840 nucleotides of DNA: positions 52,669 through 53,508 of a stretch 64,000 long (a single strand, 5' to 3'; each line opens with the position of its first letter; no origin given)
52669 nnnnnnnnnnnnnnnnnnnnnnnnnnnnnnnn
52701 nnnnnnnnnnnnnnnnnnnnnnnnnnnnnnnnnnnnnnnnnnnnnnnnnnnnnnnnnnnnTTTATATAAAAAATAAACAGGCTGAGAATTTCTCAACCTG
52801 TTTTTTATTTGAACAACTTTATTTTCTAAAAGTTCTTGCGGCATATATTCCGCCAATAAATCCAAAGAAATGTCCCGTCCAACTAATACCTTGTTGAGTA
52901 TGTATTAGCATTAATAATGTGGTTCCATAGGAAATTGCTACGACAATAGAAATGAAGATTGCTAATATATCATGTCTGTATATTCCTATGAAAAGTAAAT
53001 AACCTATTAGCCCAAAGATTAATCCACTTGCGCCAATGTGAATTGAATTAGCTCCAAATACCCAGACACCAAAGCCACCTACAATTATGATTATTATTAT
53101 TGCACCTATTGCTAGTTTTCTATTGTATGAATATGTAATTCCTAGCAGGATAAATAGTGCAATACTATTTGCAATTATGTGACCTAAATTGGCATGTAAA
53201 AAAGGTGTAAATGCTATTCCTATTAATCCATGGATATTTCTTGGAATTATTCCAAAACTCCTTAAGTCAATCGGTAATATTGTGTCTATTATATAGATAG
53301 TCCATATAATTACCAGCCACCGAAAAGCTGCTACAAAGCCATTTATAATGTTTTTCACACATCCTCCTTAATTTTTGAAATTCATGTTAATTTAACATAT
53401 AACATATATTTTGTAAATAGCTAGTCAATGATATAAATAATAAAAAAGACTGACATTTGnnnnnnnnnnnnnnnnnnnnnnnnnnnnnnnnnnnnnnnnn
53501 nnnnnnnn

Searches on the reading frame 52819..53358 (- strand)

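Call 26: search_protein_families(library=pfam, proteins=[window:52819-53358:-], max_evalue=0.001)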
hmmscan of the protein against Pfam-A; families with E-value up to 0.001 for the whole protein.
window:52819-53358:- (179 aa): 1 family
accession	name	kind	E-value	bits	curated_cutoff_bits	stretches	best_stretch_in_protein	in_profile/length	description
PF01694.28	Rhomboid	-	1.7e-16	61.1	22.6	1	47-177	6-140/143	Rhomboid domain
